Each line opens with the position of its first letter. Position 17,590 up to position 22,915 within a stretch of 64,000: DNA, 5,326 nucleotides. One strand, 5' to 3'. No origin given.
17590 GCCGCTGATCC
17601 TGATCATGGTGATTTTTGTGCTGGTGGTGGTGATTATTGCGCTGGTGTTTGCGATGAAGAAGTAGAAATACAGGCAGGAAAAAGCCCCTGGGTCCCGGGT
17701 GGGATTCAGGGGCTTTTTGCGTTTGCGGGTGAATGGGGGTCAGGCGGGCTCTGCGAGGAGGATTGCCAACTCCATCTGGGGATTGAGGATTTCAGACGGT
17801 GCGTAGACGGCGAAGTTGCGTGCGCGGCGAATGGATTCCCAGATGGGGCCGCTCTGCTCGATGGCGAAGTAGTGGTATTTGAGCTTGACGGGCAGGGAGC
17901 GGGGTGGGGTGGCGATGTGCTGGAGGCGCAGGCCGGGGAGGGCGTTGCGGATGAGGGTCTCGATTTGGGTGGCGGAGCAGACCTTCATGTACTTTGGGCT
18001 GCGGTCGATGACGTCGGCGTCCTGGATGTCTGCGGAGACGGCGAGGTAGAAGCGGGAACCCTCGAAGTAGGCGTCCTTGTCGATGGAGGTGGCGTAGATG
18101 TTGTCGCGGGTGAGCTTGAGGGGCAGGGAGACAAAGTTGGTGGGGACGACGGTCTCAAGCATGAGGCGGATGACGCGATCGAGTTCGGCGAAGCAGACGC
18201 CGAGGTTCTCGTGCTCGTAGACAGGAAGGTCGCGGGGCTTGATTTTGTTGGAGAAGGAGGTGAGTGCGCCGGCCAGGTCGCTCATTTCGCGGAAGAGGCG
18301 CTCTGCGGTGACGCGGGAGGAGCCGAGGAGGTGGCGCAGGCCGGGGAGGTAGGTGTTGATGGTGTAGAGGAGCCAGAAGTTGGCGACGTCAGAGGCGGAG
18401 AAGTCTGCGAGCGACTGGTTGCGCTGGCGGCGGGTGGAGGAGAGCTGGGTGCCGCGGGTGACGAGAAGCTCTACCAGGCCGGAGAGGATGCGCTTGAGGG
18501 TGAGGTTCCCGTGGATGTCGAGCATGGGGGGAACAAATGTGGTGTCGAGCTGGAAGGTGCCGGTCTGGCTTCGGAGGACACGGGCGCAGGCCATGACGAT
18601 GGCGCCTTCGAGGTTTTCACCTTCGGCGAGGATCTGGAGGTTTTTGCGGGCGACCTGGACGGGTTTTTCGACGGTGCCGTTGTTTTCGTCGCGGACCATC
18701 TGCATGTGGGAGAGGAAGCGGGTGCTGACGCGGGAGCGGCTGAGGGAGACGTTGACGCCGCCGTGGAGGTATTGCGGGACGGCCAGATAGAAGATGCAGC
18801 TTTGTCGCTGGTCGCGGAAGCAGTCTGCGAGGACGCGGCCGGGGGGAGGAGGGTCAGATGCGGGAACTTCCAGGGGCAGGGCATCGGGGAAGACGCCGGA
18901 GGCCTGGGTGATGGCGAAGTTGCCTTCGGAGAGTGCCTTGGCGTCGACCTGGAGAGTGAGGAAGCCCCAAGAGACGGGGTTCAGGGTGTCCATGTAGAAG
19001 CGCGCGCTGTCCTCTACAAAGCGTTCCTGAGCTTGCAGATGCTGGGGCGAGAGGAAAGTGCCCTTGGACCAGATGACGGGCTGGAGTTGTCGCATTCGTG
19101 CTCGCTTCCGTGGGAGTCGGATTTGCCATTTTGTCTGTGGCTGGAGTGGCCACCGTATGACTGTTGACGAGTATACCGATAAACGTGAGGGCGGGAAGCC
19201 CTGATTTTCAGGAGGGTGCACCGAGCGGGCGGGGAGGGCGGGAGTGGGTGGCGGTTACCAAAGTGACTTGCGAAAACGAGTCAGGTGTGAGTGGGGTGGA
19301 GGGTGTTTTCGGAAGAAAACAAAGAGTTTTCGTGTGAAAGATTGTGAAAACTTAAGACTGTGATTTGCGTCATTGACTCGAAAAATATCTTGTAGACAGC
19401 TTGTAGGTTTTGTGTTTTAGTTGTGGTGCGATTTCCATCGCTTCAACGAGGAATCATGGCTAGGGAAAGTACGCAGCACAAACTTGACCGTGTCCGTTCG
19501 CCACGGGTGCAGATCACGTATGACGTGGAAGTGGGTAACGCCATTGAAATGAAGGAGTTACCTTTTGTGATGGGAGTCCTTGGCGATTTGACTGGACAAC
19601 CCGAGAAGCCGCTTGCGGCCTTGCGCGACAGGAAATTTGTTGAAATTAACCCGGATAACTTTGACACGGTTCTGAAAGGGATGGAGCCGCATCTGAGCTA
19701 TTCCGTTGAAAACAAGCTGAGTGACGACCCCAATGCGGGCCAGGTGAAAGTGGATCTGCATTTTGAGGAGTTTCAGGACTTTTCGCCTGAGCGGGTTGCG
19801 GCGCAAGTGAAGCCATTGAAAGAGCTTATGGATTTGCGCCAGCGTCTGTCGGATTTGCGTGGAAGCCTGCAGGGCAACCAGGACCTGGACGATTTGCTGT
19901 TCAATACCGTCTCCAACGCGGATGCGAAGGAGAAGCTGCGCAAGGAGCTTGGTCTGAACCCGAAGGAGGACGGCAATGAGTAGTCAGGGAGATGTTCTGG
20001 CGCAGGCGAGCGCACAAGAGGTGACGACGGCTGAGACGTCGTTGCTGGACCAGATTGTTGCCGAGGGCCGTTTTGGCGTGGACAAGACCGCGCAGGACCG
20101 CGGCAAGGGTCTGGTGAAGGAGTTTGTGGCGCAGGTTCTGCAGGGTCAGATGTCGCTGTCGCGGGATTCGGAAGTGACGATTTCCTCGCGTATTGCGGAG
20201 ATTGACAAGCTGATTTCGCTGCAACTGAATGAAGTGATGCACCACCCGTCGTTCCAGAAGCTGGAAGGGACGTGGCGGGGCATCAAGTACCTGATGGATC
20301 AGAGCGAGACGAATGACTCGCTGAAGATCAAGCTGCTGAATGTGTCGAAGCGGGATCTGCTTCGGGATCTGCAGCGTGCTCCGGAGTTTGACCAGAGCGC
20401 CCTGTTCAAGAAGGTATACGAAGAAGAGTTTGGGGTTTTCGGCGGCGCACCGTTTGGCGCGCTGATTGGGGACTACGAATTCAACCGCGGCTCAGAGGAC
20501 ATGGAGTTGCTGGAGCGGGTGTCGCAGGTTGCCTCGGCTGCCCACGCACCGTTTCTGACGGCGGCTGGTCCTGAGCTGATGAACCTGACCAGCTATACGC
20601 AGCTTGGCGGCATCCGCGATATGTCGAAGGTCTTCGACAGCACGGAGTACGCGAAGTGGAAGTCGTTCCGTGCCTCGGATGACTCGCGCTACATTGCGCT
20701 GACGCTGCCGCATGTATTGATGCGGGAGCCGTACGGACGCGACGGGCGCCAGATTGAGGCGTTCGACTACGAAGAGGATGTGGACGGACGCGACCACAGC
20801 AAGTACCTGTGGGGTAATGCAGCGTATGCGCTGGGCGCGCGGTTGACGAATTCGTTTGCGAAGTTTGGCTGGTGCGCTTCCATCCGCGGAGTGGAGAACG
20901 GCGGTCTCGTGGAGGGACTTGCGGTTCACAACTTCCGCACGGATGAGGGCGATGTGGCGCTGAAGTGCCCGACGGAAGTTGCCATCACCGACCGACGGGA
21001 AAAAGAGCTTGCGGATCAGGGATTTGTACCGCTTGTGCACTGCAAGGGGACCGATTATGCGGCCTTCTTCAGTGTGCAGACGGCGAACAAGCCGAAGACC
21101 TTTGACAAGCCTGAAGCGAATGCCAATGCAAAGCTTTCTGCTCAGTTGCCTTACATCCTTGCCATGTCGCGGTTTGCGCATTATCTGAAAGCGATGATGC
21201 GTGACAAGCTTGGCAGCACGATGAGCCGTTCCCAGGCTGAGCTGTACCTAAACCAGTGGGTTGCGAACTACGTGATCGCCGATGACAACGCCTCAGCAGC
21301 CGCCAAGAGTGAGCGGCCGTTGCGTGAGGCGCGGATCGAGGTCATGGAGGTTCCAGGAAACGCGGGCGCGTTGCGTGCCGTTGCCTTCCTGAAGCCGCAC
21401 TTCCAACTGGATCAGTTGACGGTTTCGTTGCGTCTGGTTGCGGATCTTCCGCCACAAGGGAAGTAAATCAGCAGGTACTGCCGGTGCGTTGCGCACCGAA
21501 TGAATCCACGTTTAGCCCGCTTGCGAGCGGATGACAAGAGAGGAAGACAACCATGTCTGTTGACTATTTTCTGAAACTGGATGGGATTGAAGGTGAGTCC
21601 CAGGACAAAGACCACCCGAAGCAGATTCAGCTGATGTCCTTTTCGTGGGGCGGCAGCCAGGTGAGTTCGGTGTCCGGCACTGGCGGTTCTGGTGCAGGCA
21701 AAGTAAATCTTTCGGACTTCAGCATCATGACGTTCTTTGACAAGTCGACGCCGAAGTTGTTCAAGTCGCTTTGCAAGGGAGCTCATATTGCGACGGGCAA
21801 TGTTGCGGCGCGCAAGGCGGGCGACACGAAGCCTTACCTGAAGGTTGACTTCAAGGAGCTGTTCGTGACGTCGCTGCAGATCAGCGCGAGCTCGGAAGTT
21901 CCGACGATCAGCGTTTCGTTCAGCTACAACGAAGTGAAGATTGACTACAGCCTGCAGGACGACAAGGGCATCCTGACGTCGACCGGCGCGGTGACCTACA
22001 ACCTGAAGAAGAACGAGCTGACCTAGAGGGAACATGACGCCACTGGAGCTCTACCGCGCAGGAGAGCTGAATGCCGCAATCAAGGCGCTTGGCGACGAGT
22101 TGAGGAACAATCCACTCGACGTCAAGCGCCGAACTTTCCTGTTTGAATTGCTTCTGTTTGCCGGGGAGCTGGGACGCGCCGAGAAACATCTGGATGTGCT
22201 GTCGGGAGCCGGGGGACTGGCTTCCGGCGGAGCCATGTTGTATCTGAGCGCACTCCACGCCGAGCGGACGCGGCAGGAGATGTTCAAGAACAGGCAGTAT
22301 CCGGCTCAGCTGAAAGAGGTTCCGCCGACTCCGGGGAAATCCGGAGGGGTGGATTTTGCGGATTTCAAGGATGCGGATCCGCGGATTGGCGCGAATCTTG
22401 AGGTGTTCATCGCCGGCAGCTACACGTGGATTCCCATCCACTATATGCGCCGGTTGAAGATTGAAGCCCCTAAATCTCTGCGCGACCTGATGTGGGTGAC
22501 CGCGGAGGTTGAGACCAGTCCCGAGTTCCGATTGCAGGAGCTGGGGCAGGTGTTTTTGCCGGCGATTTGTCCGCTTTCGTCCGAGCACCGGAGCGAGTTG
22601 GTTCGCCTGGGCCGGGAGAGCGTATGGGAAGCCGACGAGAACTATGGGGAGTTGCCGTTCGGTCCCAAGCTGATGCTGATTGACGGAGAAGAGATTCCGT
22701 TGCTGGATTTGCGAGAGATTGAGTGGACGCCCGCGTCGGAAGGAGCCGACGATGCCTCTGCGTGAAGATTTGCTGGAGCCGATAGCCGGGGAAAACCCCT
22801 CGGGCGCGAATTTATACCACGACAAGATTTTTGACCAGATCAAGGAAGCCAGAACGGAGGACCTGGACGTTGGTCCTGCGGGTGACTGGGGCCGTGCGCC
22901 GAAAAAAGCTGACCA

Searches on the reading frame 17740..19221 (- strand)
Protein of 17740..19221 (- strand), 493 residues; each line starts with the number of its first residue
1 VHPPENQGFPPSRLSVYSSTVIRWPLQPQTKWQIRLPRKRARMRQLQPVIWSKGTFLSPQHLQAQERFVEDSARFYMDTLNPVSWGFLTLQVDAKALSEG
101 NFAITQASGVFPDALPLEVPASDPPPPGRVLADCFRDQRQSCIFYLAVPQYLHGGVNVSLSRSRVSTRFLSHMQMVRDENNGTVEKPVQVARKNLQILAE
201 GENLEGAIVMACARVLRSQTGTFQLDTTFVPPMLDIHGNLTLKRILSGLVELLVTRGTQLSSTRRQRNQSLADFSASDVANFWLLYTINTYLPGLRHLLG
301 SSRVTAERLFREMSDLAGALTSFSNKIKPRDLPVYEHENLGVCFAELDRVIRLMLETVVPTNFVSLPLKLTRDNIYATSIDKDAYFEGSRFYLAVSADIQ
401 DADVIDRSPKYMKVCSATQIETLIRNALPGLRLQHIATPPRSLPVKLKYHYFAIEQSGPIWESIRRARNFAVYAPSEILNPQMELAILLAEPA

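Call 5: search_protein_families(library=pfam, proteins=[window:17740-19221:-], max_evalue=0.01)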
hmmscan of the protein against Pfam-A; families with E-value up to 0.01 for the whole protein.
window:17740-19221:- (493 aa): 1 family
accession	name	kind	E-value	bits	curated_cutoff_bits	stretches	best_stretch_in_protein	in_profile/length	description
PF05936.17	T6SS_VasE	-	7.5e-135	450.5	23.4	1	61-487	1-428/429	Bacterial Type VI secretion, VC_A0110, EvfL, ImpJ, VasE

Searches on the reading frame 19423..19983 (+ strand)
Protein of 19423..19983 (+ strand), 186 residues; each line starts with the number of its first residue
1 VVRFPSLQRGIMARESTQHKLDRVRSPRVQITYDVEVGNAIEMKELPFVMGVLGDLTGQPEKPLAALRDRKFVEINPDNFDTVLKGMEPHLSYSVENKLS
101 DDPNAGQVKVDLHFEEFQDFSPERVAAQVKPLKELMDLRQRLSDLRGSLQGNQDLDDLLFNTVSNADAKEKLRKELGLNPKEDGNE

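Call 22: search_protein_families(library=pfam, proteins=[window:19423-19983:+], max_evalue=0.001)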
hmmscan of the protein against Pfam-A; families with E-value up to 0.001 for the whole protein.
window:19423-19983:+ (186 aa): 1 family
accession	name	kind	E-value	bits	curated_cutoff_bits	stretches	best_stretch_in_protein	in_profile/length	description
PF05591.17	T6SS_VipA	-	2.2e-56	190.4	24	1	22-176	2-154/155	Type VI secretion system, VipA, VC_A0107 or Hcp2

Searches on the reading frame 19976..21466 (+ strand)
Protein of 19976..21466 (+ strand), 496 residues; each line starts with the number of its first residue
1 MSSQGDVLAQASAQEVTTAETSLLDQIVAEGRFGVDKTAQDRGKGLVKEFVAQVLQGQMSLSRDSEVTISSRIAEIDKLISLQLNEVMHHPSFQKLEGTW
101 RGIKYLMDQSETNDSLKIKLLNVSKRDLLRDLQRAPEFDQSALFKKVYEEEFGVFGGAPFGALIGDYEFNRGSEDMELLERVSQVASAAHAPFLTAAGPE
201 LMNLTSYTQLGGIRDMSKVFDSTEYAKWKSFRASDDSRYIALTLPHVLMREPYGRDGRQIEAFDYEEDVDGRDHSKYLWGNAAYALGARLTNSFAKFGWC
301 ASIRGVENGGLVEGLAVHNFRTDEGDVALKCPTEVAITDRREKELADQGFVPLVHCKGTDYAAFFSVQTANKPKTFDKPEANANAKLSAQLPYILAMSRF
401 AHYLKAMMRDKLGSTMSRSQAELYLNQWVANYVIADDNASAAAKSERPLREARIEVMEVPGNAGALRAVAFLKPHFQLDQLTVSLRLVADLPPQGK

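Call 5: search_protein_families(library=pfam, proteins=[window:19976-21466:+], max_evalue=0.01)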
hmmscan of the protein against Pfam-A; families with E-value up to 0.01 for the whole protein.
window:19976-21466:+ (496 aa): 2 families
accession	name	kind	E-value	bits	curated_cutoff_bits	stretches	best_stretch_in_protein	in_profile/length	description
PF05943.17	VipB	-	4.3e-137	456.6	27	1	71-370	2-300/301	EvpB/VC_A0108, tail sheath N-terminal domain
PF18945.5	VipB_2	-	3.5e-43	146.8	27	1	380-491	1-112/112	EvpB/VC_A0108, tail sheath gpW/gp25-like domain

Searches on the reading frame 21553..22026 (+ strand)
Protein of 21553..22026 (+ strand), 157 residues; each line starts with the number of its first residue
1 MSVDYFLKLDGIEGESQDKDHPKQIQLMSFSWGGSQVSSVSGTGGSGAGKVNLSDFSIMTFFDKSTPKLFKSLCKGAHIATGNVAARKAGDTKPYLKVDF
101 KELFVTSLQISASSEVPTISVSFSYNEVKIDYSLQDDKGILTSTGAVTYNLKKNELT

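Call 22: search_protein_families(library=pfam, proteins=[window:21553-22026:+], max_evalue=0.001)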
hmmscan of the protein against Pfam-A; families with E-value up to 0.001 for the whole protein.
window:21553-22026:+ (157 aa): 1 family
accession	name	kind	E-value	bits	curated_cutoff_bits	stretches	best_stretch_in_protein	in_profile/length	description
PF05638.18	T6SS_HCP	-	6.6e-33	114.2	23.5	1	6-132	1-129/129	Type VI secretion system effector, Hcp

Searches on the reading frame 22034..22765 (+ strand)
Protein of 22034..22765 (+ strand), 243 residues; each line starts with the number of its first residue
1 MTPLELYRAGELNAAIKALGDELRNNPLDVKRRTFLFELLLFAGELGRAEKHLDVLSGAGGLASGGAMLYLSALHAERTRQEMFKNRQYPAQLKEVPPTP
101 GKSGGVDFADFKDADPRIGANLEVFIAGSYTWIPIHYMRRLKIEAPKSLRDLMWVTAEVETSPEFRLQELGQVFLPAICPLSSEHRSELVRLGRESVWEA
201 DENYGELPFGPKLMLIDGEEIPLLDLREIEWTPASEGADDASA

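Call 22: search_protein_families(library=pfam, proteins=[window:22034-22765:+], max_evalue=0.001)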
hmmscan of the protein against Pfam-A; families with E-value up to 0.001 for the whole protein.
window:22034-22765:+ (243 aa): 1 family
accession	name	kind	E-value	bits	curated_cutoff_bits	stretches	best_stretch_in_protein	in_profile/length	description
PF07024.18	ImpE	-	4.9e-33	114.2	25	1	106-230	2-122/122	ImpE protein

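Call 91: search_dna_similar(query=window:22034-22765:+, collection=plasmids, mode=protein, max_rows=12)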
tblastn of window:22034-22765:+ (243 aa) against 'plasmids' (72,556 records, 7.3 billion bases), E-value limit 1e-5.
Records with a match: 37; places in all: 37; records where one place covers at least 80% of the query: 17.
Best place of each record, by identity: <60% 37.
By first word of the organism name: Leisingera 17; Parasedimentitalea 2; Paraburkholderia 2; Escherichia 2; Phyllobacterium 2; Granulicella 1; Gemmatirosa 1; Phaeobacter 1; Ruegeria 1; Qingshengfaniella 1; and 7 more.
By predicted mobility (MOB-suite, as given by PLSDB): non-mobilizable 31; mobilizable 3; conjugative 3.
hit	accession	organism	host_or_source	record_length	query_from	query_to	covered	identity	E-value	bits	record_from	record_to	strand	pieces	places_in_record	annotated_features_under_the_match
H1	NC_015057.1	Granulicella tundricola MP5ACTX9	-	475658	1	243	100%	58.0%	2e-70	241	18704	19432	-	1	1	type VI secretion system accessory protein TagJ | tssA: type VI secretion system protein TssA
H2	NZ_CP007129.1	Gemmatirosa kalamazoonensis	-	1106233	5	236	95%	48.1%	2e-41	157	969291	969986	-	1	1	record has no annotation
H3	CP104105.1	Phaeobacter sp. G2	cell culture,Emiliania huxleyi RCC1216 ...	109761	1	239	98%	30.1%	5e-14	78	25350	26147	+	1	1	virulence protein SciE type | tssE: type VI secretion system baseplate subunit TssE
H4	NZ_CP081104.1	Ruegeria conchae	-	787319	1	241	99%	29.2%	1e-17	89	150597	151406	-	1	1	type VI secretion system accessory protein TagJ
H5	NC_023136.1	Leisingera methylohalidivorans DSM 14336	Seawater collected from a tide pool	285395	1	229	94%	29.6%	4e-10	67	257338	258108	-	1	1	type VI secretion system accessory protein TagJ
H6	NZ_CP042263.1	Qingshengfaniella alkalisoli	cell culture,saline soil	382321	6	241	97%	28.6%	2e-12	74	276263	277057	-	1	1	type VI secretion system accessory protein TagJ | tssE: type VI secretion system baseplate subunit TssE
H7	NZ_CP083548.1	Leisingera sp. M658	-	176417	1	229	94%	29.3%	6e-10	66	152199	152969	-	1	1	type VI secretion system accessory protein TagJ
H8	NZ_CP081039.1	Leisingera sp. M527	-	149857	1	229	94%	29.3%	6e-10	66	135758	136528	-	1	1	type VI secretion system accessory protein TagJ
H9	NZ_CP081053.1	Leisingera aquaemixtae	-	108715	1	229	94%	29.3%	1e-9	65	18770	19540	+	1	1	type VI secretion system accessory protein TagJ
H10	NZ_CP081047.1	Leisingera aquaemixtae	-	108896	1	229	94%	29.3%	1e-9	65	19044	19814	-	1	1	type VI secretion system accessory protein TagJ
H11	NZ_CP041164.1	Leisingera aquaemixtae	cell culture,Biocathode MCL, marine ...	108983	1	229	94%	29.3%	1e-9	65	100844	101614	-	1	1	type VI secretion system accessory protein TagJ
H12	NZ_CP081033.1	Leisingera aquaemixtae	-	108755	1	229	94%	29.3%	2e-9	64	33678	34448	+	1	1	type VI secretion system accessory protein TagJ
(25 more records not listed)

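Call 92: get_annotated_region(hit=H1, flank=16000)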
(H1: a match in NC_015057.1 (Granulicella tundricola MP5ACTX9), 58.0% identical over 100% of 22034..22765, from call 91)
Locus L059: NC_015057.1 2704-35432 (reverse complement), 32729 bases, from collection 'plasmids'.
description: Granulicella tundricola MP5ACTX9 plasmid pACIX901, complete sequence
organism: Granulicella tundricola MP5ACTX9 (NCBI taxid 1198114)
taxonomy: Bacteria; Acidobacteriota; Terriglobia; Terriglobales; Acidobacteriaceae; Granulicella; Granulicella tundricola; Granulicella tundricola MP5ACTX9
host: -; source: -; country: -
typing (MOB-suite, as given by PLSDB): non-mobilizable
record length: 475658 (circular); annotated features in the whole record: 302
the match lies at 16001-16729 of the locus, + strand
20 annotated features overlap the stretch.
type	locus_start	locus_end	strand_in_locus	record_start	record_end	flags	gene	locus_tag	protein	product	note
CDS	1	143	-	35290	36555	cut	-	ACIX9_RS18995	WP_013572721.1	Xaa-Pro peptidase family protein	GO:0006508 - proteolysis [Evidence IEA]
CDS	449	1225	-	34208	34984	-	-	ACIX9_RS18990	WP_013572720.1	Stp1/IreP family PP2C-type Ser/Thr phosphatase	GO:0006470 - protein dephosphorylation [Evidence IEA]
CDS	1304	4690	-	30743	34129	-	-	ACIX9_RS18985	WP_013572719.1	ImcF-related family protein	-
CDS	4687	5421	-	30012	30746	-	-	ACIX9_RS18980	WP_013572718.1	DotU family type IV/VI secretion system protein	-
CDS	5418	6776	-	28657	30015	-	tssK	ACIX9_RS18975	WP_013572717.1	type VI secretion system baseplate subunit TssK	GO:0033103 - protein secretion by the type VI secretion system [Evidence IEA]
CDS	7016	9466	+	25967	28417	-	-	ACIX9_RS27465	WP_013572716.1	hypothetical protein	-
CDS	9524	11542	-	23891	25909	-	-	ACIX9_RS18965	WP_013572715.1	amidohydrolase family protein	-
CDS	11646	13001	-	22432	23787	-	tssK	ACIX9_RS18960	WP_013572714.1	type VI secretion system baseplate subunit TssK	GO:0033103 - protein secretion by the type VI secretion system [Evidence IEA]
CDS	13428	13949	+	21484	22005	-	tssB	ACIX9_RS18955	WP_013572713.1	type VI secretion system contractile sheath small subunit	GO:0033103 - protein secretion by the type VI secretion system [Evidence IEA]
CDS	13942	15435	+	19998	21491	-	tssC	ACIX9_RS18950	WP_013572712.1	type VI secretion system contractile sheath large subunit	GO:0033103 - protein secretion by the type VI secretion system [Evidence IEA]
CDS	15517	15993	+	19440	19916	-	-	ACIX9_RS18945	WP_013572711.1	type VI secretion system tube protein Hcp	-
CDS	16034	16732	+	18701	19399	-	-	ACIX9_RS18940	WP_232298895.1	type VI secretion system accessory protein TagJ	-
CDS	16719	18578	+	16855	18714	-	tssA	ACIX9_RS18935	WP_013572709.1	type VI secretion system protein TssA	-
CDS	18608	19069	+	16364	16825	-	tssE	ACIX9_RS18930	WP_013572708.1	type VI secretion system baseplate subunit TssE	GO:0033103 - protein secretion by the type VI secretion system [Evidence IEA]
CDS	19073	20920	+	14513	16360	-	tssF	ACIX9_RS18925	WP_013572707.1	type VI secretion system baseplate subunit TssF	GO:0033103 - protein secretion by the type VI secretion system [Evidence IEA]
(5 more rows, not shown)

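Call 93: get_annotated_region(hit=H2, flank=16000)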
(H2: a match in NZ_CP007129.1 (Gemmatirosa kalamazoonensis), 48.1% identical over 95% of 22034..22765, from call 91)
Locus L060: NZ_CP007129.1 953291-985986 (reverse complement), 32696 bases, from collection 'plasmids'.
description: Gemmatirosa kalamazoonensis strain KBS708 plasmid 1, complete sequence
organism: Gemmatirosa kalamazoonensis (NCBI taxid 861299)
taxonomy: Bacteria; Gemmatimonadota; Gemmatimonadia; Gemmatimonadales; Gemmatimonadaceae; Gemmatirosa; Gemmatirosa kalamazoonensis
host: -; source: -; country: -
typing (MOB-suite, as given by PLSDB): non-mobilizable
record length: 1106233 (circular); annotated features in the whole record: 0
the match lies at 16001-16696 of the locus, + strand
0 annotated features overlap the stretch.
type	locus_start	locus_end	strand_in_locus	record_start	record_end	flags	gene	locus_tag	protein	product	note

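Call 96: search_protein_families(library=pfam, proteins=[L060:2240-3841:-, L060:3820-4731:+, L060:4724-5788:+, L060:5785-10323:+, L060:11907-13052:-, L060:16791-18746:+, L060:27606-28694:+, L060:28648-29784:+, L060:30238-31137:+, L060:31756-32613:-], max_evalue=0.001)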
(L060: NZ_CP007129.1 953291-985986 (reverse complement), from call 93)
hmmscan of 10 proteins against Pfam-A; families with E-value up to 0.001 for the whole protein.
L060:2240-3841:- (533 aa): 10 families
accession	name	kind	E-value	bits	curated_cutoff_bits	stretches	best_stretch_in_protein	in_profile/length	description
PF00158.32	Sigma54_activat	-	1e-70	237.2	20.2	1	223-389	1-167/168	Sigma-54 interaction domain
PF25601.1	AAA_lid_14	-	4.2e-24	84.6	27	1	395-463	1-69/87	AAA+ ATPase lid domain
PF14532.12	Sigma54_activ_2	-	9e-18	65.3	25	1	224-394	1-138/138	Sigma-54 interaction domain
PF01590.32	GAF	-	1.5e-11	45.4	22.4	1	26-187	1-133/133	GAF domain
PF13185.12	GAF_2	-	2.4e-08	34.7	28.6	1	24-187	1-135/136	GAF domain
PF07728.20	AAA_5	-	7.9e-07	29.6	22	1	247-366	2-124/139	AAA domain (dynein-related subfamily)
PF02954.25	HTH_8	-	1.6e-06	28.2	22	1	482-525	2-42/42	Bacterial regulatory protein, Fis family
PF01078.27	Mg_chelatase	-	1.2e-05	25.3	20.3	1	241-364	19-157/207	Magnesium chelatase, subunit ChlI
PF00004.35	AAA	-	0.00022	22.1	21.2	1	247-380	1-122/131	ATPase family associated with various cellular activities (AAA)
PF07724.20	AAA_2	-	0.00061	20.3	27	0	245-376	4-136/166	AAA domain (Cdc48 subfamily)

L060:3820-4731:+ (303 aa): 6 families
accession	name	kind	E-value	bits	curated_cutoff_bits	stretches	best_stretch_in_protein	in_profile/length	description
PF14246.11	TetR_C_7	-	8.1e-18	65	22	1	174-284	3-113/119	AefR-like transcriptional repressor, C-terminal domain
PF00440.29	TetR_N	-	6.2e-16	58.4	24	1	99-144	1-46/47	Bacterial regulatory proteins, tetR family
PF16859.10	TetR_C_11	-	1.5e-09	38.6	32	1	170-258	7-96/113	Tetracyclin repressor-like, C-terminal domain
PF17932.6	TetR_C_24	-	7e-06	26.7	26.4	1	195-261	27-93/114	Tetracyclin repressor-like, C-terminal domain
PF21351.2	TetR_C_41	-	6.1e-05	23.7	27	1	214-262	39-87/108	Tetracyclin repressor-like, C-terminal domain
PF16925.10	TetR_C_13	-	0.00092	20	27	0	174-255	5-89/109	Tetracyclin repressor-like, C-terminal domain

L060:4724-5788:+ (354 aa): 2 families
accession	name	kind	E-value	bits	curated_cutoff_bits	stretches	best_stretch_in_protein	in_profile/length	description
PF16576.10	HlyD_D23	-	6.2e-29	101.3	30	1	62-265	16-214/214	Barrel-sandwich domain of CusB or HlyD membrane-fusion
PF13437.12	HlyD_3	-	2.4e-16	60.8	22.2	1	162-262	2-106/106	HlyD family secretion protein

L060:5785-10323:+ (1512 aa): 4 families
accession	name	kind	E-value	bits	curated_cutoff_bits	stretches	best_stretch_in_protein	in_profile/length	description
PF00873.25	ACR_tran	-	3.5e-187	624.7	28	1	5-1033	3-1020/1021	AcrB/AcrD/AcrF family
PF02321.23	OEP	-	3.3e-35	122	22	2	1326-1508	1-187/187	Outer membrane efflux protein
PF03176.21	MMPL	-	6.9e-15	55.2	20.5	2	847-1041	107-313/333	MMPL family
PF02355.23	SecD_SecF_C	-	5.7e-09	36.1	20.5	1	874-1026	26-179/189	Protein export membrane protein SecD/SecF, C-terminal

L060:11907-13052:- (381 aa): 0 families

L060:16791-18746:+ (651 aa): 2 families
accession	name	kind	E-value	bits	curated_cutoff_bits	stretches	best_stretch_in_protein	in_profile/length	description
PF16989.10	T6SS_VasJ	-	2.4e-42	145.6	26.2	1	320-605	10-246/255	Type VI secretion, EvfE, EvfF, ImpA, BimE, VC_A0119, VasJ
PF06812.17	ImpA_N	-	4.8e-37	127.1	26.9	1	23-146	1-115/119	ImpA, N-terminal, type VI secretion system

L060:27606-28694:+ (362 aa): 1 family
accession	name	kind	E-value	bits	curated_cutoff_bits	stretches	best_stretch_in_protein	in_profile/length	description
PF09937.14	DUF2169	-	1.9e-101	339.8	25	1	22-317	2-294/294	Uncharacterized protein conserved in bacteria (DUF2169)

L060:28648-29784:+ (378 aa): 1 family
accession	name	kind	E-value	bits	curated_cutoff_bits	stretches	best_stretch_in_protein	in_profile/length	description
PF00109.32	ketoacyl-synt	-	4.2e-06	27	20.8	1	165-238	171-251/252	Beta-ketoacyl synthase, N-terminal domain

L060:30238-31137:+ (299 aa): 1 family
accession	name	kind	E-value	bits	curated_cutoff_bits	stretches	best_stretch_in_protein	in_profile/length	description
PF14412.12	AHH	-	1.4e-05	25.5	22.3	1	92-139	16-55/111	A nuclease family of the HNH/ENDO VII superfamily with conserved AHH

L060:31756-32613:- (285 aa): 0 families
